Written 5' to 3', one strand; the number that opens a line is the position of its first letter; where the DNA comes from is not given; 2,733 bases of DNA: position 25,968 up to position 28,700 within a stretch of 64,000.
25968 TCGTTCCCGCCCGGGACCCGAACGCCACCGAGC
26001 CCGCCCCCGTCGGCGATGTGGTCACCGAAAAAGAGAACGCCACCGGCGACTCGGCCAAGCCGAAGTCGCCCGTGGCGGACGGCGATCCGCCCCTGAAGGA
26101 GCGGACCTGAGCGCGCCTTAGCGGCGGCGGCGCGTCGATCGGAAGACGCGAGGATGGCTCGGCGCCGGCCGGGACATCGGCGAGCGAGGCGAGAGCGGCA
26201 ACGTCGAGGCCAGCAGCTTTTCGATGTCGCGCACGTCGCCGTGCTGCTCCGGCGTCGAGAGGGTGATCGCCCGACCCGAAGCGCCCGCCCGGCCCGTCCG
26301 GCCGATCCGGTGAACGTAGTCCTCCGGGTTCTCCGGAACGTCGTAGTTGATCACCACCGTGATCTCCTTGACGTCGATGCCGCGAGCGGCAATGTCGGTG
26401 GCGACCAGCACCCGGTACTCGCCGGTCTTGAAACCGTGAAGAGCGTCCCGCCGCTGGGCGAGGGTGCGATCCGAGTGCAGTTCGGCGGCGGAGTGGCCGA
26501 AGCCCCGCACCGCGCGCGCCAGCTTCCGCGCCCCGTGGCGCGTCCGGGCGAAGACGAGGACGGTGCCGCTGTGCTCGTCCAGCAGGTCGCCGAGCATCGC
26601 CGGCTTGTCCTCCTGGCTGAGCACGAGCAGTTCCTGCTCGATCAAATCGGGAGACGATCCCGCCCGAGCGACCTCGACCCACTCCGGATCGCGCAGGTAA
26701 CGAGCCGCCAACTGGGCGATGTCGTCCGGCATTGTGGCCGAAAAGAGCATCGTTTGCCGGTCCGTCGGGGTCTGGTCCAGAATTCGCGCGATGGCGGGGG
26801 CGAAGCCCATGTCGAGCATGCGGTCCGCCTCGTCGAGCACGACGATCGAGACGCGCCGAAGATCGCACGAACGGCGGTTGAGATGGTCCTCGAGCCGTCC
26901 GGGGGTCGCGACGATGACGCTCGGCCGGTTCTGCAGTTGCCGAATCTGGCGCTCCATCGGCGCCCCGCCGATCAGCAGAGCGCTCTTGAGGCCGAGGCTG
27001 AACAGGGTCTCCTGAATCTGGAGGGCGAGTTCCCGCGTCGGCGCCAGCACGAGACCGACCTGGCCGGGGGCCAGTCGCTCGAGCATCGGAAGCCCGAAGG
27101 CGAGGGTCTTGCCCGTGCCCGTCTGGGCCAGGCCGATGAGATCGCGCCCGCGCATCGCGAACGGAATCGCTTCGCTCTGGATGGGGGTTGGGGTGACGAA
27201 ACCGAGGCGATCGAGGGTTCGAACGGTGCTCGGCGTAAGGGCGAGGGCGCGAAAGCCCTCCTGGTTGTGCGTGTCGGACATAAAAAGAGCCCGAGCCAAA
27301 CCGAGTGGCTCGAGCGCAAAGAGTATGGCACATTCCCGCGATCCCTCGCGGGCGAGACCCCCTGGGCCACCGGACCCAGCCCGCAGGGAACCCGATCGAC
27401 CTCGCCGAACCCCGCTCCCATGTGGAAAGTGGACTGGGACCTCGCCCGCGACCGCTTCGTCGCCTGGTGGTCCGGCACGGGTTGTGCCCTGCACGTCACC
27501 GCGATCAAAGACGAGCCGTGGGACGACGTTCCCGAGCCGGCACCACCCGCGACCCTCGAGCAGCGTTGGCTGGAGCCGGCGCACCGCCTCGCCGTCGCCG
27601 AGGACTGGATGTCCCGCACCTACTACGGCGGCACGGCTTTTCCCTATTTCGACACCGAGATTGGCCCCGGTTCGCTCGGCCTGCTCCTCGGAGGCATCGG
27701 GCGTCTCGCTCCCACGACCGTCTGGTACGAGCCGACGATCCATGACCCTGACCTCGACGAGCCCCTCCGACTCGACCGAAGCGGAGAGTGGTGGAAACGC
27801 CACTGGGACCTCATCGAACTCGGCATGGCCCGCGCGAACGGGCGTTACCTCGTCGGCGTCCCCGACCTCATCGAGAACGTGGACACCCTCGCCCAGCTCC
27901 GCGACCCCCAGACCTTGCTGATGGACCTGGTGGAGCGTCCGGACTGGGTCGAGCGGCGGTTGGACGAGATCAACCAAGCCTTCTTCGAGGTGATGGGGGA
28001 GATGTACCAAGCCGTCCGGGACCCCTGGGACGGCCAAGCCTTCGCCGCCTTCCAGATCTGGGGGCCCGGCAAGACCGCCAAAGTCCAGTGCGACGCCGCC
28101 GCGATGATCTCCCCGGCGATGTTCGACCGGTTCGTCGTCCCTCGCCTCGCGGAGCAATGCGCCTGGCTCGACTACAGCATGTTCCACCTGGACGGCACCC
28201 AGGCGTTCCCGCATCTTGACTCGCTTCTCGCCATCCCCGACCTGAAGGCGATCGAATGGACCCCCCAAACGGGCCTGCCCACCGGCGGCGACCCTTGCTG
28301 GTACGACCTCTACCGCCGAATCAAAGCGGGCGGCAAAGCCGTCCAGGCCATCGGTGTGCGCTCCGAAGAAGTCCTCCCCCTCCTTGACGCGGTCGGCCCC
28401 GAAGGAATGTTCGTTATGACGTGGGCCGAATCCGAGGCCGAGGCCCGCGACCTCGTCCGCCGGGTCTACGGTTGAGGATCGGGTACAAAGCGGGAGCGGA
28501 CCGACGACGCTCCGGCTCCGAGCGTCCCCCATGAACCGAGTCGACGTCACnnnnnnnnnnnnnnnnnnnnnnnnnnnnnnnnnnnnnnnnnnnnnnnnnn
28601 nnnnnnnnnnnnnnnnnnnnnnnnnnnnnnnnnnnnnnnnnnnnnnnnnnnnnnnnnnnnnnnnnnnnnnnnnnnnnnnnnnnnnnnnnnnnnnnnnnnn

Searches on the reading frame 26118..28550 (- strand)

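Call 6: search_protein_families(library=pfam, proteins=[window:26118-28550:-], max_evalue=0.01)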
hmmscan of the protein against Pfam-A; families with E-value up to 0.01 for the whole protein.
window:26118-28550:- (810 aa): 3 families
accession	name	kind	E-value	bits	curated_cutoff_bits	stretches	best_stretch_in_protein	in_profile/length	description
PF00270.35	DEAD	-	4.4e-47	160.4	26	1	455-613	1-166/167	DEAD/DEAH box helicase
PF00271.37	Helicase_C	-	1e-29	103.4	23.5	1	649-756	2-110/110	Helicase conserved C-terminal domain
PF04851.21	ResIII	-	0.00018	21.9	22.5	1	475-607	30-162/164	Type III restriction enzyme, res subunit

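Call 18: search_protein_families(library=ncbifam, proteins=[window:26118-28550:-], max_evalue=0.01)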
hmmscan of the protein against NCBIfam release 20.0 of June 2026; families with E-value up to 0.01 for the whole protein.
window:26118-28550:- (810 aa): 41 families (the best 25 are shown)
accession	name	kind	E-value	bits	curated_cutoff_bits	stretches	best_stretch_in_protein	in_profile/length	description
NF053631.1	RNA_helic_CshA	equivalog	9.8e-119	397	646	1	433-783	1-359/434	degradosome RNA helicase CshA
NF008744.0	PRK11776.1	equivalog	2.9e-105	352.5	524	1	430-786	3-367/460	ATP-dependent RNA helicase DbpA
NF007882.0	PRK10590.1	equivalog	4.8e-101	339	743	1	433-785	3-369/456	ATP-dependent RNA helicase RhlE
NF053710.1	RNA_heli_RhlE2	exception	3.3e-100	336.3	925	1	433-780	3-368/635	RNA helicase RhlE2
NF053711.1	RNA_heli_RhlE1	exception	3.4e-93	312.8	750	1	433-785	3-368/434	RNA helicase RhlE1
NF053636.1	DDHlcsCsdAPsy1082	equivalog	5.9e-90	302.2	890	1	433-784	5-366/512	DEAD/DEAH box helicase CsdA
NF008394.0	PRK11192.1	equivalog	5.2e-86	289.2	507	1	432-773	4-359/441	ATP-dependent RNA helicase SrmB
NF008642.0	PRK11634.1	equivalog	8e-86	288.8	989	1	431-785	6-369/628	DEAD/DEAH family ATP-dependent RNA helicase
NF002340.1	PRK01297.1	equivalog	1.5e-84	283.9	564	1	432-781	2-369/372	ATP-dependent RNA helicase RhlB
NF003419.0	PRK04837.1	equivalog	6e-80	269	588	1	424-787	1-382/424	ATP-dependent RNA helicase RhlB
NF003390.0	PRK04537.1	equivalog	1.3e-70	239.1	732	1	432-788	10-384/572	ATP-dependent RNA helicase RhlB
TIGR01389.1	recQ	equivalog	2.6e-20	72.4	640.2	1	449-765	9-328/591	DNA helicase RecQ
NF010337.0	PRK13766.1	equivalog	3.1e-20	71.9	610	2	658-766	363-478/781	Hef nuclease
TIGR00614.1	recQ_fam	subfamily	8.5e-17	61.1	219.8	1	455-768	13-333/470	RecQ family ATP-dependent DNA helicase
TIGR04121.1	DEXH_lig_assoc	equivalog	5.6e-15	54.1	850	1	453-764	13-356/804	ligase-associated DNA damage response DEXH box helicase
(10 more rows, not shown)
